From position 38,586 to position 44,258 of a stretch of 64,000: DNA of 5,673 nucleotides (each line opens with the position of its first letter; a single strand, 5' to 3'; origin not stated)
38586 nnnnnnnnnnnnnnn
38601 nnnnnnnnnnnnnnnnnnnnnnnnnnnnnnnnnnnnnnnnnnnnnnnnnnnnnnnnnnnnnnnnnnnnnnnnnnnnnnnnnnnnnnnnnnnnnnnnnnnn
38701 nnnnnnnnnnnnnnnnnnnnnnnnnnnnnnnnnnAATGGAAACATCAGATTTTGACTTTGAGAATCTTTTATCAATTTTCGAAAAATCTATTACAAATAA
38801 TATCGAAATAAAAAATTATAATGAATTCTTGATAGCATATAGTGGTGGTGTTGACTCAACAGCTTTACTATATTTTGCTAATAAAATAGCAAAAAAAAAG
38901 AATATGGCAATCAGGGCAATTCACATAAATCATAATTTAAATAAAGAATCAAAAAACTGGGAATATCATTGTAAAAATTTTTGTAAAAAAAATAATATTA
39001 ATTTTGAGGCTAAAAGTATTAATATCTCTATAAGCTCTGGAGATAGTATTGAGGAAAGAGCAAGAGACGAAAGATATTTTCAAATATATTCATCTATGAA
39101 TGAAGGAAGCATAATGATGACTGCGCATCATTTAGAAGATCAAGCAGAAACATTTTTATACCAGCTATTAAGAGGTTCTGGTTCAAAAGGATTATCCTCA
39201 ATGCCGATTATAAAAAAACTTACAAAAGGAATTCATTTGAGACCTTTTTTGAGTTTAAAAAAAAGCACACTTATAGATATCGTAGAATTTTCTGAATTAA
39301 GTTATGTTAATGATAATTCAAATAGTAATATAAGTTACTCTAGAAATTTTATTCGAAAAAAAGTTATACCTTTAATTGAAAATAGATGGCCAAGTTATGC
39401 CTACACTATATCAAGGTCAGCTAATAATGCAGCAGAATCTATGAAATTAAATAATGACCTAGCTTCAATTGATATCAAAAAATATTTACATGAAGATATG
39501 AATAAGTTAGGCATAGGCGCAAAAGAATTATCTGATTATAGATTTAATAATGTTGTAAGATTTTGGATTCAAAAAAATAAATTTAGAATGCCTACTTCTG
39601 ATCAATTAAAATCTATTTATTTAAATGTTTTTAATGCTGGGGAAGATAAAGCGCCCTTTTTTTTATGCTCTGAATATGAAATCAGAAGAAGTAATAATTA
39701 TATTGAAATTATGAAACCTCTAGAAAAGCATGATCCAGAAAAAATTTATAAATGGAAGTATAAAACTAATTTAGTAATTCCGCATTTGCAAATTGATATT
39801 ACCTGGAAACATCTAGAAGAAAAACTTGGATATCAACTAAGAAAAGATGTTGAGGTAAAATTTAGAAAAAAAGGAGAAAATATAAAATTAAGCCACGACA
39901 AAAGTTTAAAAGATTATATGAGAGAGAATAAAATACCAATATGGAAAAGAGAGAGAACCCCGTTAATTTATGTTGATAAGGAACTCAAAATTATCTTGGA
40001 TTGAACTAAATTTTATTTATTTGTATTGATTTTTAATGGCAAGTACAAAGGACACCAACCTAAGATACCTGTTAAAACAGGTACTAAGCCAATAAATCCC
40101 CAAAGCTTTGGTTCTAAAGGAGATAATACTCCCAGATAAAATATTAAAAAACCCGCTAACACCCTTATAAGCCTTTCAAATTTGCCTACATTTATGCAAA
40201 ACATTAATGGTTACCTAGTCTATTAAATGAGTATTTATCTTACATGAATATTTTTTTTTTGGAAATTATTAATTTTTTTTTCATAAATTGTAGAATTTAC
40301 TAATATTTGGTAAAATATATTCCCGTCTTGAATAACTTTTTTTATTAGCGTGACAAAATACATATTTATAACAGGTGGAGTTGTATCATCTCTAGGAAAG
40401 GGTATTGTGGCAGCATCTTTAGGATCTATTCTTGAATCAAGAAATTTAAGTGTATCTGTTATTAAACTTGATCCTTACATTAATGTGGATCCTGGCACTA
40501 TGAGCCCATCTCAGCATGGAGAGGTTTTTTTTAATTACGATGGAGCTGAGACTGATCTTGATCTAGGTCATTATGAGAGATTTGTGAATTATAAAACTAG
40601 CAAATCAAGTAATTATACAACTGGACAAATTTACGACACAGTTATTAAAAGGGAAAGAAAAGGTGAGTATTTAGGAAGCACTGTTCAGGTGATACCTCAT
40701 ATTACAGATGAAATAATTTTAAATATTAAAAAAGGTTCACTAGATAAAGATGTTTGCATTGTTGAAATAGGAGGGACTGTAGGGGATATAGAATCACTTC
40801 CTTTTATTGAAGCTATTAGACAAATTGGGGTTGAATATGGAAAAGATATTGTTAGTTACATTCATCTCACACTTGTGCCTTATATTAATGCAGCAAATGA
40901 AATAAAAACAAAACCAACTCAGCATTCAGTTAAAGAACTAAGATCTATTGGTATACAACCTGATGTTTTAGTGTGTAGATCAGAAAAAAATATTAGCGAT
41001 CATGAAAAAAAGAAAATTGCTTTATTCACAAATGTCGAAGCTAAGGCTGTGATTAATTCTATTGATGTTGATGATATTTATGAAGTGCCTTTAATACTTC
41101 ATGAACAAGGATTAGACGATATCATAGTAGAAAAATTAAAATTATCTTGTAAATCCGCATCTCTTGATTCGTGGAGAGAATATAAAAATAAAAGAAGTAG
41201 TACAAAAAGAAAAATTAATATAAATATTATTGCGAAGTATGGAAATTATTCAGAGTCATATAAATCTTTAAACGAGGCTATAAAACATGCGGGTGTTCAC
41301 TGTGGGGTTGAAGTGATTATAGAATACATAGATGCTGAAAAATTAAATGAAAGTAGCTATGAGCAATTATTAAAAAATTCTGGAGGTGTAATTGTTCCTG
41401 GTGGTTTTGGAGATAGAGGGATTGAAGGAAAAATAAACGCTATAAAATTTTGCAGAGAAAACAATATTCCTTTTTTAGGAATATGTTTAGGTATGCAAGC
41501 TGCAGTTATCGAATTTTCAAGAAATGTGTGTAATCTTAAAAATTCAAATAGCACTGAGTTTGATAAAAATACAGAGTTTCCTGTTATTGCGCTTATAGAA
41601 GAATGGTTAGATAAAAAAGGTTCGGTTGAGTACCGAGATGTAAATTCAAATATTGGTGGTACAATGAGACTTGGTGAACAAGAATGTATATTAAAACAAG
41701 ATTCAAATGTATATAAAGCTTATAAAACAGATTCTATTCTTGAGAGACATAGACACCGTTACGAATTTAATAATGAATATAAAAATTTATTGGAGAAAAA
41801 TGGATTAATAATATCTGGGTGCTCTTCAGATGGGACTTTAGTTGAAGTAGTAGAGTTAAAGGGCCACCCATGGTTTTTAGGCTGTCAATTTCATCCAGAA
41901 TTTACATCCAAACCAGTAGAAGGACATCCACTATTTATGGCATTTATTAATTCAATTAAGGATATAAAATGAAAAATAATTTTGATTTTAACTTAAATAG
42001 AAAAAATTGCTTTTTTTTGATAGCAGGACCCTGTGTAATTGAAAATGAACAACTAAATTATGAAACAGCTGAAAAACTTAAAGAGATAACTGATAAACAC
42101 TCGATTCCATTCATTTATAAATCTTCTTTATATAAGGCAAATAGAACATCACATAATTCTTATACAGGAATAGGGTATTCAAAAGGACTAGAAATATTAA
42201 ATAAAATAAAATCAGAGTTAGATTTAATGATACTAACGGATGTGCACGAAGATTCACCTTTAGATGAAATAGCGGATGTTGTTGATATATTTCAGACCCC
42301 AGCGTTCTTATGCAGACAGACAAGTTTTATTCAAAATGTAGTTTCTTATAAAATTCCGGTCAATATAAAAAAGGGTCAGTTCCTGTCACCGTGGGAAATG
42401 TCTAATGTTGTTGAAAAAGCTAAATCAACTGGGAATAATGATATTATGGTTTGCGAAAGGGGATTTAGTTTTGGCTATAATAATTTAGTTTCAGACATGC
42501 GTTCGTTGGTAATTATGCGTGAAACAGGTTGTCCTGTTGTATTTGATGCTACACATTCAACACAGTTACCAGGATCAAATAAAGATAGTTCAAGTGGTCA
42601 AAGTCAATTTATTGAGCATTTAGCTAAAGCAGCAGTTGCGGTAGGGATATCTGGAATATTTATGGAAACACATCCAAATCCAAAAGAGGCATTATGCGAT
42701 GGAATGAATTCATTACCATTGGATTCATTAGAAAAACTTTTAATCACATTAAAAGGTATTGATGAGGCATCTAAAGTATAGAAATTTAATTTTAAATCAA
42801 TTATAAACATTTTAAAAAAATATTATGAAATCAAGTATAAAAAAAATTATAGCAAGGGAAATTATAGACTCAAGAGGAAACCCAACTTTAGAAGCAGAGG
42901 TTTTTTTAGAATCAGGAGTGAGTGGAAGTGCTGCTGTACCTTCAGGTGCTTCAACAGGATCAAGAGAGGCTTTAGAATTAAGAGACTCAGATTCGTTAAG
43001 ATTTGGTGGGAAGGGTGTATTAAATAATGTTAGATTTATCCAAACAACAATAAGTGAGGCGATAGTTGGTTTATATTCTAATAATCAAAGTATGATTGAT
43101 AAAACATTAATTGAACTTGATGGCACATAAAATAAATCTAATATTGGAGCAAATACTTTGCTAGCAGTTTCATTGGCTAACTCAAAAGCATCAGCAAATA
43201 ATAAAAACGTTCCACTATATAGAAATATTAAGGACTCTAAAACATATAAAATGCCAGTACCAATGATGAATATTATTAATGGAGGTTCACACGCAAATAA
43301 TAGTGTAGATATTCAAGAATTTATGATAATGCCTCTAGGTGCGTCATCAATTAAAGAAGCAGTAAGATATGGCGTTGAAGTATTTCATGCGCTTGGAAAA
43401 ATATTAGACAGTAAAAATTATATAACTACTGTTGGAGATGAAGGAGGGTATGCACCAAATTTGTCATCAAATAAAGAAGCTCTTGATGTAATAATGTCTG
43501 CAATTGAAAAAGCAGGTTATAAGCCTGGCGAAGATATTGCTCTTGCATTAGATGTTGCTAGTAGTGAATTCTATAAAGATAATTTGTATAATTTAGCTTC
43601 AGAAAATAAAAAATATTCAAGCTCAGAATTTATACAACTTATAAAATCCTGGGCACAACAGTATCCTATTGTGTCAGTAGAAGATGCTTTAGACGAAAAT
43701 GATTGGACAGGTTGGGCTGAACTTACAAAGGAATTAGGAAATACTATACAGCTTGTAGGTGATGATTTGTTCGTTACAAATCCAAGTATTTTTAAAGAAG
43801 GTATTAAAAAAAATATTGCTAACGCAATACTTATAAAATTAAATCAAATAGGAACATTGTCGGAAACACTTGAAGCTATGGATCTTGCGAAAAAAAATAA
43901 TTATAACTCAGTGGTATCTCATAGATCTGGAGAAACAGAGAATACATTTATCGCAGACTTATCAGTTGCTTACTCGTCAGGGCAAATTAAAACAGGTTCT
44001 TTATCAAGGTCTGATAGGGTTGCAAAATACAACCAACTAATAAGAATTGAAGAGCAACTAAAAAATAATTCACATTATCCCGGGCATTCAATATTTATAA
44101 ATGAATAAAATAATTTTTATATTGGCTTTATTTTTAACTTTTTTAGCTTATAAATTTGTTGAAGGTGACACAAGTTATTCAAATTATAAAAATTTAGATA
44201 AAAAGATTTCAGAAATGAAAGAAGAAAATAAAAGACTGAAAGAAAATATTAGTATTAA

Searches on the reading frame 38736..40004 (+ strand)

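Call 57: search_protein_families(library=pfam, proteins=[window:38736-40004:+], max_evalue=1e-8)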
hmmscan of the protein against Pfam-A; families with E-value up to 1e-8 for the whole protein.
window:38736-40004:+ (422 aa): 2 families
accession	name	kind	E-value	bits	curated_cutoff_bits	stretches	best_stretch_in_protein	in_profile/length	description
PF01171.26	ATP_bind_3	-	1.8e-54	184.6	27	1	31-208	2-181/182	PP-loop family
PF11734.13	TilS_C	-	6.3e-10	38.7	22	1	372-420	1-52/74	TilS substrate C-terminal domain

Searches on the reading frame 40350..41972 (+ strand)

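Call 57: search_protein_families(library=pfam, proteins=[window:40350-41972:+], max_evalue=1e-8)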
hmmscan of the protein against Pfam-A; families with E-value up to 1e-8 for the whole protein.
window:40350-41972:+ (540 aa): 2 families
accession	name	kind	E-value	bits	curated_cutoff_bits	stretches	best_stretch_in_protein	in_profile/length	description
PF06418.20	CTP_synth_N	-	9.7e-124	412.4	26.1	1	3-265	1-265/265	CTP synthase N-terminus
PF00117.34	GATase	-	3.1e-41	141.6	22.8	1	302-534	4-189/190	Glutamine amidotransferase class-I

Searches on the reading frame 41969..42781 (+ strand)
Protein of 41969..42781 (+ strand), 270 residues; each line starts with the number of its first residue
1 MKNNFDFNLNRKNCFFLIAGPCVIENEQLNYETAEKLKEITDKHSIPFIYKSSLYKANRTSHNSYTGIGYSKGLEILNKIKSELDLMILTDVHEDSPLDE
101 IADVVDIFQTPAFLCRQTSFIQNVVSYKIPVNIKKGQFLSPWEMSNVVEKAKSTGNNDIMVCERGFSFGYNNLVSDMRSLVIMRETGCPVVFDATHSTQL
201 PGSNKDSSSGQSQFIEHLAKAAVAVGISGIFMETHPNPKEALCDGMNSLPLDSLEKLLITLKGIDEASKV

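Call 57: search_protein_families(library=pfam, proteins=[window:41969-42781:+], max_evalue=1e-8)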
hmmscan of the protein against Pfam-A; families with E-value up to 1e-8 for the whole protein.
window:41969-42781:+ (270 aa): 1 family
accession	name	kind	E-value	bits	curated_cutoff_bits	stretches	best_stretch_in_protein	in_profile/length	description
PF00793.26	DAHP_synth_1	-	9.7e-70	235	25.5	1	14-267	17-267/270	DAHP synthetase I family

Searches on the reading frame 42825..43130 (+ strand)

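Call 57: search_protein_families(library=pfam, proteins=[window:42825-43130:+], max_evalue=1e-8)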
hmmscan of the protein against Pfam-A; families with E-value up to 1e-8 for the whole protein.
window:42825-43130:+ (101 aa): 1 family
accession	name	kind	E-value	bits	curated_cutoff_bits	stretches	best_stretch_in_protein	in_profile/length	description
PF03952.21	Enolase_N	-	7e-36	123.7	35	1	5-101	1-97/131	Enolase, N-terminal domain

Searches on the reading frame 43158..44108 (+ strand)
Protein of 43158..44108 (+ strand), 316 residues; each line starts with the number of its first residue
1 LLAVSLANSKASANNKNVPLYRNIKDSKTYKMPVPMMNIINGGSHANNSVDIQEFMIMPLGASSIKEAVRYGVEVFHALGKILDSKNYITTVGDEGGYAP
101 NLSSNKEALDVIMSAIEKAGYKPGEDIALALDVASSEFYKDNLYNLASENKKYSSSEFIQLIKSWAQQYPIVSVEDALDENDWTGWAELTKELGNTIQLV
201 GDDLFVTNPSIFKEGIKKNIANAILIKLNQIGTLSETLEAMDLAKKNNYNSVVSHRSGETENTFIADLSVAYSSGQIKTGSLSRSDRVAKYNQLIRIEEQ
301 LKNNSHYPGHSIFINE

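Call 57: search_protein_families(library=pfam, proteins=[window:43158-44108:+], max_evalue=1e-8)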
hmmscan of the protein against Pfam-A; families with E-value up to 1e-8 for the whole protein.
window:43158-44108:+ (316 aa): 1 family
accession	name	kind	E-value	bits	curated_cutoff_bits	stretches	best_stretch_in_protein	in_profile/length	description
PF00113.28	Enolase_C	-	3.5e-127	424.2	21.5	1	30-312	2-292/296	Enolase, C-terminal TIM barrel domain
